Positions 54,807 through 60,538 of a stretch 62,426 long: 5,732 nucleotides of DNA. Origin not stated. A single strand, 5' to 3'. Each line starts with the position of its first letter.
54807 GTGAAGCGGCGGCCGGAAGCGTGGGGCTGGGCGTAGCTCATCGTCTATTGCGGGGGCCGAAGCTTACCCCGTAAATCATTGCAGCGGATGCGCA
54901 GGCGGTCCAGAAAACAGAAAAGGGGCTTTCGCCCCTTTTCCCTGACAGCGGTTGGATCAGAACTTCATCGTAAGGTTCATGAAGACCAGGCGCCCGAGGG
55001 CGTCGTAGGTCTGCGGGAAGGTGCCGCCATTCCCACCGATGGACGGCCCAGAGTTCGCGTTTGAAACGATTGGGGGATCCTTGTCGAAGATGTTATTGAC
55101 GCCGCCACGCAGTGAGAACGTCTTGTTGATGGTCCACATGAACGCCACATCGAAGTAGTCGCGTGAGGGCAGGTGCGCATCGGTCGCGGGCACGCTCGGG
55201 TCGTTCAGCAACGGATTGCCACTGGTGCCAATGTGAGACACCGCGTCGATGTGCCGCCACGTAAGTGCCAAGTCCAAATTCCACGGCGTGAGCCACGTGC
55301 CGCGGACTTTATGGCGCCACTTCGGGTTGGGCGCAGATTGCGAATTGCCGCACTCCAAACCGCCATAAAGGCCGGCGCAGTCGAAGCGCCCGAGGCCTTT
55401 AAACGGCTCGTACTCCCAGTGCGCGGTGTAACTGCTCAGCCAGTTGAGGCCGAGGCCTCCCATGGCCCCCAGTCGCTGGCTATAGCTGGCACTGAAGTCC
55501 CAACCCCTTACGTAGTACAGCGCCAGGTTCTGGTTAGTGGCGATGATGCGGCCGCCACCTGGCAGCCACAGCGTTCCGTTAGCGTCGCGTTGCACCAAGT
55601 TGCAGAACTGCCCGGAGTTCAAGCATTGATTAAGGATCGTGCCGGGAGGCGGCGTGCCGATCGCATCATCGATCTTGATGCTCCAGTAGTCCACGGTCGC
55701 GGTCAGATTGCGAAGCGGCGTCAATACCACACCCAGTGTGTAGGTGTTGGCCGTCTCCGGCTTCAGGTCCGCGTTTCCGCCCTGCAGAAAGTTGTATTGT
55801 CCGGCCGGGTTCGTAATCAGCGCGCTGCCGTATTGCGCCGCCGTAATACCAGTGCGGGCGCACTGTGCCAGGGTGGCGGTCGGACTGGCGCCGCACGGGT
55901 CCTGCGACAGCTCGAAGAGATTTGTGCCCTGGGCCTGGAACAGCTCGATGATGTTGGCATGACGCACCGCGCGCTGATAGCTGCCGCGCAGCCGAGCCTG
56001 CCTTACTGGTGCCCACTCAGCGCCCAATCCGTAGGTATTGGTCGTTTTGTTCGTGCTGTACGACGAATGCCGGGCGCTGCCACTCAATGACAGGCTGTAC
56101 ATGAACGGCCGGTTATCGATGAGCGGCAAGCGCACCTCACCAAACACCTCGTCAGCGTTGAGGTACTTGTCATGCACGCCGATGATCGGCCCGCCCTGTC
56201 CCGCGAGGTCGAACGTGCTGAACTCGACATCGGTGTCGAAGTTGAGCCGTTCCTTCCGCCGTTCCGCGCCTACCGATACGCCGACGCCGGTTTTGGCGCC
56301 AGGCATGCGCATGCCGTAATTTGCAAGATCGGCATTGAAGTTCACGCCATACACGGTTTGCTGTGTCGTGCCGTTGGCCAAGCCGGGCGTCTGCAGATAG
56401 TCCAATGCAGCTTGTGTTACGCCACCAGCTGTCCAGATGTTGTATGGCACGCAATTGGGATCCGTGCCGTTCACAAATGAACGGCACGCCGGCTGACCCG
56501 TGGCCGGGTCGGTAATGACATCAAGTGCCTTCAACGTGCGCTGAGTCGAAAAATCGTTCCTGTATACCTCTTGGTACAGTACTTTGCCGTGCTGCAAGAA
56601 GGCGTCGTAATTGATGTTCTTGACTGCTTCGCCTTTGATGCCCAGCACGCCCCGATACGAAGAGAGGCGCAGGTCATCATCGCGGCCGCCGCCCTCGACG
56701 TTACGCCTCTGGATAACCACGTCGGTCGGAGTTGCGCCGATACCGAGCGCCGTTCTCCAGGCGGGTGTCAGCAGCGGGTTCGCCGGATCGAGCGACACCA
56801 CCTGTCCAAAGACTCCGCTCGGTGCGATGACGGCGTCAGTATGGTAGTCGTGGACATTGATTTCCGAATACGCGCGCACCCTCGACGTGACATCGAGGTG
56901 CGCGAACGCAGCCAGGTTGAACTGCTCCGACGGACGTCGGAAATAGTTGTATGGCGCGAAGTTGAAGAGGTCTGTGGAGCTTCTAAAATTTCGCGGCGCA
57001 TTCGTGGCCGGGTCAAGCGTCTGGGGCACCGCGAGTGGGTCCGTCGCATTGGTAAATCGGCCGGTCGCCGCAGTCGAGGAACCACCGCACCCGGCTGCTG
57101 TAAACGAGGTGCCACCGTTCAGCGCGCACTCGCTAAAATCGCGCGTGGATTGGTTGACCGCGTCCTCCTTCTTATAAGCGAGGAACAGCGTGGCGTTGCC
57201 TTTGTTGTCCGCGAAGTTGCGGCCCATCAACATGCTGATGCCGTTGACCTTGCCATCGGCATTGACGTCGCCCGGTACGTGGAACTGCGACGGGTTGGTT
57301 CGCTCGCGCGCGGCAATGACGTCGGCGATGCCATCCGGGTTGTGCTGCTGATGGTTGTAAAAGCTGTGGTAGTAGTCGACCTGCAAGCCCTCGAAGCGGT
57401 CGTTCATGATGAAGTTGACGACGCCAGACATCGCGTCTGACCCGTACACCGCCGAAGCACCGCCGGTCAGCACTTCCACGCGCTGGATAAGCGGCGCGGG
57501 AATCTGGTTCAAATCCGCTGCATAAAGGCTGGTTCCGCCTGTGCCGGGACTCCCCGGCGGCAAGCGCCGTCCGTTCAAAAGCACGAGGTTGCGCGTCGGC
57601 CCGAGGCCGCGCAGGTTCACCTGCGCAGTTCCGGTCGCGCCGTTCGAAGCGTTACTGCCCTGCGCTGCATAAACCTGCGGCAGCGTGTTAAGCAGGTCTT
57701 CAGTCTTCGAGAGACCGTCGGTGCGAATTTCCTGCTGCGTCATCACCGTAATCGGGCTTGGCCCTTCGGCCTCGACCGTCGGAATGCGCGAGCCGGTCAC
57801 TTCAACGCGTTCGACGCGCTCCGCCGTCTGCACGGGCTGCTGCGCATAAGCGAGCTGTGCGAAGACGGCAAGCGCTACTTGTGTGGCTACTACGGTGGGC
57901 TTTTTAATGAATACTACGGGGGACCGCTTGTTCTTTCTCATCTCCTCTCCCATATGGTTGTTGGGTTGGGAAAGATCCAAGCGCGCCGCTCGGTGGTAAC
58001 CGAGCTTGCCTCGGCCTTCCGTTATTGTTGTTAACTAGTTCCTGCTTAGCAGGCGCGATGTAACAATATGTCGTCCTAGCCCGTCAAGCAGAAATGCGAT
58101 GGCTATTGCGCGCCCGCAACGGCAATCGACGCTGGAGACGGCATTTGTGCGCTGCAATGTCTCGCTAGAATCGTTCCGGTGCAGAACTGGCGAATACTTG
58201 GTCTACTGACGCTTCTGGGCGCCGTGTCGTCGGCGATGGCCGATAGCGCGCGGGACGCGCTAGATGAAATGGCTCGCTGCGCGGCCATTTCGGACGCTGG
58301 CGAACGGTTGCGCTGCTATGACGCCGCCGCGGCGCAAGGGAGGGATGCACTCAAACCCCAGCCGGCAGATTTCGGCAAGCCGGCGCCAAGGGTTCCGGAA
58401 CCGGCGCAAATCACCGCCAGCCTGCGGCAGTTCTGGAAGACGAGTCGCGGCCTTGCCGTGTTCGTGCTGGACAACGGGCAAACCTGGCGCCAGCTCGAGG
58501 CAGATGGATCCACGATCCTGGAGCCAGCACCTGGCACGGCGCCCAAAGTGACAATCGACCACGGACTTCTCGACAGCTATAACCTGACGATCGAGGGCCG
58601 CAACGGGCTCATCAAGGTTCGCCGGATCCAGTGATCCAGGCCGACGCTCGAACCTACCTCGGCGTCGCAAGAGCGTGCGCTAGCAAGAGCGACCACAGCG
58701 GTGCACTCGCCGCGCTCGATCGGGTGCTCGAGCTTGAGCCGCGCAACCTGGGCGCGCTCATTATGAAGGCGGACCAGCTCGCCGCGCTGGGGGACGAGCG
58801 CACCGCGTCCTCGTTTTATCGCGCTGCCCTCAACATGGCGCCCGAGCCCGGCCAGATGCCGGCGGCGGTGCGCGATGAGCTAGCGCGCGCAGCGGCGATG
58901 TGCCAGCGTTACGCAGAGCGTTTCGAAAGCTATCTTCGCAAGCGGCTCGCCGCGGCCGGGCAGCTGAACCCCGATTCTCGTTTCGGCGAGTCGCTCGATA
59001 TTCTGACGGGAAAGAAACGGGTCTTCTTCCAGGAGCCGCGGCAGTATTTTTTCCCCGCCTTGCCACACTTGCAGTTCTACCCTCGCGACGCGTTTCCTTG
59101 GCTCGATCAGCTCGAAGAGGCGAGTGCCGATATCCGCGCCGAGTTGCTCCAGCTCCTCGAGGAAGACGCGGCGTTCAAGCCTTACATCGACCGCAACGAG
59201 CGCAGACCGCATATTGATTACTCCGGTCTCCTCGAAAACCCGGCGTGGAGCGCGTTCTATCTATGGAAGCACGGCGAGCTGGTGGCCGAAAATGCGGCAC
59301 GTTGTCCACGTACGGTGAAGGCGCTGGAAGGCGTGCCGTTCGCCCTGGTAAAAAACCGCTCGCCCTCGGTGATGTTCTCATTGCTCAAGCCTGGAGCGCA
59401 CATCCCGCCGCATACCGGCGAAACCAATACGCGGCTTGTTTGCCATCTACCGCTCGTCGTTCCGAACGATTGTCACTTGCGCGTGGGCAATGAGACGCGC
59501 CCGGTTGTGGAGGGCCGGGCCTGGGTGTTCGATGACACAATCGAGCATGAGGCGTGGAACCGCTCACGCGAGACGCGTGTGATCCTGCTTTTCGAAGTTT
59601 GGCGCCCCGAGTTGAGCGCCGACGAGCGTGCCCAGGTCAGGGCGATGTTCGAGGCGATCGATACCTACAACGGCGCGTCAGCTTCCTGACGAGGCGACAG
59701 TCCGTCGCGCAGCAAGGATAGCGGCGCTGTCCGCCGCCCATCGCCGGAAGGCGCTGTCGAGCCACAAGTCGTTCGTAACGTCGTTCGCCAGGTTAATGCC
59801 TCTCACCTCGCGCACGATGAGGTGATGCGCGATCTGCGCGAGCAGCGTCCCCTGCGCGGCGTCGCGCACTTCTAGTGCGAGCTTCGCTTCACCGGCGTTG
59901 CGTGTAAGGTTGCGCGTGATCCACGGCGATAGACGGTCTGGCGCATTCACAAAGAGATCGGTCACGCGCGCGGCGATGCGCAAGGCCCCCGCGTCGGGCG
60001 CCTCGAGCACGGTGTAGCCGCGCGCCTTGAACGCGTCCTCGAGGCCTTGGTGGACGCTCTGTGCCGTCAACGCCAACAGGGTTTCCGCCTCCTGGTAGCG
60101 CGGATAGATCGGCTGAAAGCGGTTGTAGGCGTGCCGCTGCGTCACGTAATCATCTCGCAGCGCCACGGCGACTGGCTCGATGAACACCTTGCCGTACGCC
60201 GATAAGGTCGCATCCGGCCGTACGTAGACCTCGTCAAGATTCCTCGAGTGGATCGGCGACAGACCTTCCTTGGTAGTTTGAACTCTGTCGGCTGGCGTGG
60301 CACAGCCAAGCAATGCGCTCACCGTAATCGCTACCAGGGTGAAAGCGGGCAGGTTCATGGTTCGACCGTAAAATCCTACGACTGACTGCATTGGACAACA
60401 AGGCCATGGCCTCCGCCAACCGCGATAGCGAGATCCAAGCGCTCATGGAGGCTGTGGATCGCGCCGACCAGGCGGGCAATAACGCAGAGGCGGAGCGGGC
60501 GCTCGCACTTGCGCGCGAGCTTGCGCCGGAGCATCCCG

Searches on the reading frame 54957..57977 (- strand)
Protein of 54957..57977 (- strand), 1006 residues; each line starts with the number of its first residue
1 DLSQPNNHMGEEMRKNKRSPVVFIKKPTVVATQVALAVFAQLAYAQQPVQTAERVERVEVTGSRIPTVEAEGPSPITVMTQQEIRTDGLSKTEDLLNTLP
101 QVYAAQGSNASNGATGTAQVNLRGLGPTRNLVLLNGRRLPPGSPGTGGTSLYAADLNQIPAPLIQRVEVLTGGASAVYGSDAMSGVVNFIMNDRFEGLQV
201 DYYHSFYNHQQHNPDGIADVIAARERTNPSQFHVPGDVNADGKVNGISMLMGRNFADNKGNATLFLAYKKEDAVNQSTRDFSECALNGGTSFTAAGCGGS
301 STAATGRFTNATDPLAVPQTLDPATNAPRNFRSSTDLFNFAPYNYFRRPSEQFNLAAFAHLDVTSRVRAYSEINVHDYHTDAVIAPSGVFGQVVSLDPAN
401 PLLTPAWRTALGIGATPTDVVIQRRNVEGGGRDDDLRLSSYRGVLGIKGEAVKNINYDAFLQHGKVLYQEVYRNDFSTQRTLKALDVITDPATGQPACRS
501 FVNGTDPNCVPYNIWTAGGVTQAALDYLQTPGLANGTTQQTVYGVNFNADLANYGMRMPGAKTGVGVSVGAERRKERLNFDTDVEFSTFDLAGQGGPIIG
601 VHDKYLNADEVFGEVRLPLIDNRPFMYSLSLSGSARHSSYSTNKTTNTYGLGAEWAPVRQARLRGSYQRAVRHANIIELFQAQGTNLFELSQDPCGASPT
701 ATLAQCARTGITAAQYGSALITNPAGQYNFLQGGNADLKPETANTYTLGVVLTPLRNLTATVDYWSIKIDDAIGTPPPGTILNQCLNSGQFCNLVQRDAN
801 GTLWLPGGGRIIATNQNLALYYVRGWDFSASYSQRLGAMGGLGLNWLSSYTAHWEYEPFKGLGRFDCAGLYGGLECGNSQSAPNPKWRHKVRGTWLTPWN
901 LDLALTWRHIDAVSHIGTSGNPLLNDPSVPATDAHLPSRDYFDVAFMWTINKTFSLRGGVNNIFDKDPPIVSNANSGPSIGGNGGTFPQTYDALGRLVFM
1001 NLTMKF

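Call 19: search_protein_families(library=pfam, proteins=[window:54957-57977:-], max_evalue=0.1)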
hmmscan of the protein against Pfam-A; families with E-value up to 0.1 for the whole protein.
window:54957-57977:- (1006 aa): 3 families
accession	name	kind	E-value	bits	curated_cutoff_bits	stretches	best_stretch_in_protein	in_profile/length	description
PF00593.30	TonB_dep_Rec_b-barrel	-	3.1e-26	93.7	27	1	529-963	99-436/436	TonB dependent receptor-like, beta-barrel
PF07715.20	Plug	-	9.1e-23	81.2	23.9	1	71-186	4-107/107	TonB-dependent Receptor Plug Domain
PF13505.12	OMP_b-brl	-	0.013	16.1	28.7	0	535-670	77-153/175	Outer membrane protein beta-barrel domain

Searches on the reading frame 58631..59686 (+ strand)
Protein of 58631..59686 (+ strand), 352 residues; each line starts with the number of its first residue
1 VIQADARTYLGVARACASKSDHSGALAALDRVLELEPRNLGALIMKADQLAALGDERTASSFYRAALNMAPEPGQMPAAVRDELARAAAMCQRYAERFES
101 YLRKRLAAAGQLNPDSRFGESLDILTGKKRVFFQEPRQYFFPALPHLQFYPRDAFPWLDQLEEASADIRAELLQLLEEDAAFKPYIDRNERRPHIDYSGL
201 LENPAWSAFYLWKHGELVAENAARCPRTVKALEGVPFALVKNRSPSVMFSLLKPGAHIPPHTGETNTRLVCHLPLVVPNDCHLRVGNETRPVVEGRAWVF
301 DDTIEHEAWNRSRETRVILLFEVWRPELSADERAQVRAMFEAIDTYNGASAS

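Call 51: search_protein_families(library=pfam, proteins=[window:58631-59686:+], max_evalue=0.00001)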
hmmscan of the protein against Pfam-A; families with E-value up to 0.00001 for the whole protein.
window:58631-59686:+ (352 aa): 1 family
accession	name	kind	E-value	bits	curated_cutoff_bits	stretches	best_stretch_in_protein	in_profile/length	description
PF05118.21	Asp_Arg_Hydrox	-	7e-49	166.1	22.6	1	164-326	3-157/157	Aspartyl/Asparaginyl beta-hydroxylase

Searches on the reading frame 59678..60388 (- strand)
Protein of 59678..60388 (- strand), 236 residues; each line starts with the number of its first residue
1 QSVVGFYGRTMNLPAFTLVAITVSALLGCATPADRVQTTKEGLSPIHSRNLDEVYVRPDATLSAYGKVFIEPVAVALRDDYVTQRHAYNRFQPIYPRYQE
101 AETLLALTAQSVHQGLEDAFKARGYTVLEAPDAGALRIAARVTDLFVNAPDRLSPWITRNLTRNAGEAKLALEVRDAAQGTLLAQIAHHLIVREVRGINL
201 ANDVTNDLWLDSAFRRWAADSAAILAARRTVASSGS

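Call 51: search_protein_families(library=pfam, proteins=[window:59678-60388:-], max_evalue=0.00001)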
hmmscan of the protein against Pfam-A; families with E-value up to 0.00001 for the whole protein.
window:59678-60388:- (236 aa): 1 family
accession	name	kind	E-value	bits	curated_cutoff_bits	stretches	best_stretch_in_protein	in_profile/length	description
PF11769.13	DUF3313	-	1.2e-08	35.4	26.1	1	43-187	12-156/187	Protein of unknown function (DUF3313)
